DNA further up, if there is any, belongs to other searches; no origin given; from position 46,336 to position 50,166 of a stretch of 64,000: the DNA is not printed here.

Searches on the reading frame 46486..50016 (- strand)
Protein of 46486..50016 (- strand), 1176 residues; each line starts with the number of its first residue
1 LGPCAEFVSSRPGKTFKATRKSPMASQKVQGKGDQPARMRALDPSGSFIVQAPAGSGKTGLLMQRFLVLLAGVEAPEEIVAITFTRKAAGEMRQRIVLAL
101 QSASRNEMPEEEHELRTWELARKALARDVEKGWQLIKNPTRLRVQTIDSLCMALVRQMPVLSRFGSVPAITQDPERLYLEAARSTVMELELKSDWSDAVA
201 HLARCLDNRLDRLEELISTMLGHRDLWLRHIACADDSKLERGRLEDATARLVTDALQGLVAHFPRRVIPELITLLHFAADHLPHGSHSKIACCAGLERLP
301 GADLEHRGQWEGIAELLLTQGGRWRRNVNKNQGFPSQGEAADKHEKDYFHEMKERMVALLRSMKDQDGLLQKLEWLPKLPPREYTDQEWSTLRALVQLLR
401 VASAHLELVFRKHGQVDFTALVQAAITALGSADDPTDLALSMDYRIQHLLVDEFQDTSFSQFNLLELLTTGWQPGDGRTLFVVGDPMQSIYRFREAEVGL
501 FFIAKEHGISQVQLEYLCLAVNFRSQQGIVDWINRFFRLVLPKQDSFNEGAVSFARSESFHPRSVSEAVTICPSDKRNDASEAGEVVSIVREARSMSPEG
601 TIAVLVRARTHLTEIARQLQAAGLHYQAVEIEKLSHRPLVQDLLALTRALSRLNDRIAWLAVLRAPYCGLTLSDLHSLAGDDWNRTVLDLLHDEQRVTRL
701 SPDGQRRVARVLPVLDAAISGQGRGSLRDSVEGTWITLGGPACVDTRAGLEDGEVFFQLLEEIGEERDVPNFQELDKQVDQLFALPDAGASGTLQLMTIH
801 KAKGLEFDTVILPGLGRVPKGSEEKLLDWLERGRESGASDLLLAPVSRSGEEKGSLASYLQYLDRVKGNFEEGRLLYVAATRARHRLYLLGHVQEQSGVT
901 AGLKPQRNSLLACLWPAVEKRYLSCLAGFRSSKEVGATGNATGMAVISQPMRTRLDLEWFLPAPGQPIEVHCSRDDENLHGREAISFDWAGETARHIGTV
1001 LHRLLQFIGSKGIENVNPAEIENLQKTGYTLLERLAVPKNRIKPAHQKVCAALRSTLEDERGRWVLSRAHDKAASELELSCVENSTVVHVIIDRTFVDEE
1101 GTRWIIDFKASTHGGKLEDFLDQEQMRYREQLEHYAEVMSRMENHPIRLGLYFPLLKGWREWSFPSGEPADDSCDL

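Call 66: search_protein_families(library=pfam, proteins=[window:46486-50016:-], max_evalue=0.00001)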
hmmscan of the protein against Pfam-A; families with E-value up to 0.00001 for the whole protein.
window:46486-50016:- (1176 aa): 5 families
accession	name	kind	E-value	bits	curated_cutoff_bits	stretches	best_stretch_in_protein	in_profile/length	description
PF00580.27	UvrD-helicase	-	5.2e-39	135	23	1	44-502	12-264/271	UvrD/REP helicase N-terminal domain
PF13361.12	UvrD_C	-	6.8e-29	101.8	25.6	2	793-889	286-345/350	UvrD-like helicase C-terminal domain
PF13245.12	AAA_19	-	6.1e-14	52.8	25.1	0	46-99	12-64/134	AAA domain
PF13538.12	UvrD_C_2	-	1.2e-10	41.6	27.4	0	873-890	35-52/52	UvrD-like helicase C-terminal domain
PF12705.13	PDDEXK_1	-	5.4e-07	30.2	22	1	994-1153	33-188/247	PD-(D/E)XK nuclease superfamily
